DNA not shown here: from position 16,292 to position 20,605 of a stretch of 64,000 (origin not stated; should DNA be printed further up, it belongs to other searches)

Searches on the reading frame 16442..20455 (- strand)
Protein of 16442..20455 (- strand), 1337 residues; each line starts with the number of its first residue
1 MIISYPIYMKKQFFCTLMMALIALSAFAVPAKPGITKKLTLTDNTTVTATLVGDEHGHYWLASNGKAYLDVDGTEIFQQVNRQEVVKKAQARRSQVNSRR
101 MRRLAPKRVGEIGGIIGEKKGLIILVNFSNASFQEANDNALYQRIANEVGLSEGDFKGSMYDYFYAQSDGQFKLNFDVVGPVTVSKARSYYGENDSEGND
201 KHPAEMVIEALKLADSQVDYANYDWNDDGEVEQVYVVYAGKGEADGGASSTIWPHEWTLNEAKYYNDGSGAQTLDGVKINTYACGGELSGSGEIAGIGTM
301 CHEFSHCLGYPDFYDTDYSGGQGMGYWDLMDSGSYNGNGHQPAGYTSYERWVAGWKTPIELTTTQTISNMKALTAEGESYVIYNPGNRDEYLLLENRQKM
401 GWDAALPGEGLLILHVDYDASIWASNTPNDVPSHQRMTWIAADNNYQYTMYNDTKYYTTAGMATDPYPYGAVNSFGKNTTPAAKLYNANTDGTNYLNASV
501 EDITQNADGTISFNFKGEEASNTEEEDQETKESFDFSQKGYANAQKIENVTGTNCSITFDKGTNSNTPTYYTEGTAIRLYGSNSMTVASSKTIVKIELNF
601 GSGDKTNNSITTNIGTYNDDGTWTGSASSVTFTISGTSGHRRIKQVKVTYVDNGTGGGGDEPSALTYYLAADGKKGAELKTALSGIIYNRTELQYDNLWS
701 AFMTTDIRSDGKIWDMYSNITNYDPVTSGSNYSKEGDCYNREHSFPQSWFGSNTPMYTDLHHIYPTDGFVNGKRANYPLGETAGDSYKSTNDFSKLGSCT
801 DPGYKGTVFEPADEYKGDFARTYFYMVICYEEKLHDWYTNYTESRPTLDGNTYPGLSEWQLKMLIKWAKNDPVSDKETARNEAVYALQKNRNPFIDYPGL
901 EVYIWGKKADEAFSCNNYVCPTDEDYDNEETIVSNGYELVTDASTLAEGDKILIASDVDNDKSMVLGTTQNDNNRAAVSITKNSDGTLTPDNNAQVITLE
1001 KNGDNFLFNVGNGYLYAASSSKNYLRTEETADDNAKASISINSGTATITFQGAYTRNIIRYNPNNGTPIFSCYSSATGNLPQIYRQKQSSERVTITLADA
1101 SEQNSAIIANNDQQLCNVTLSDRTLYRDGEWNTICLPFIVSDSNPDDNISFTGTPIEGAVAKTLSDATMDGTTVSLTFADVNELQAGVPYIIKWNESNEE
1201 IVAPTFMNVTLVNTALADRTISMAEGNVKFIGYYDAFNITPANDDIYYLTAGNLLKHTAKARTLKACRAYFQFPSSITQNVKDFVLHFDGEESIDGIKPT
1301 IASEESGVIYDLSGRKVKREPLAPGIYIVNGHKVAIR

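Call 60: search_protein_families(library=pfam, proteins=[window:16442-20455:-], max_evalue=0.00001)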
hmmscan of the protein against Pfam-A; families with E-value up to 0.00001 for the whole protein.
window:16442-20455:- (1337 aa): 2 families
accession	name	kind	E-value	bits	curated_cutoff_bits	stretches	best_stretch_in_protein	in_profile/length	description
PF04231.19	Endonuclease_1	-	1.8e-71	241.1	25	1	676-898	2-234/235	Endonuclease I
PF05547.17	Peptidase_M6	-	4.3e-22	79.2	22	1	139-349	46-281/294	Immune inhibitor A peptidase M6, catalytic domain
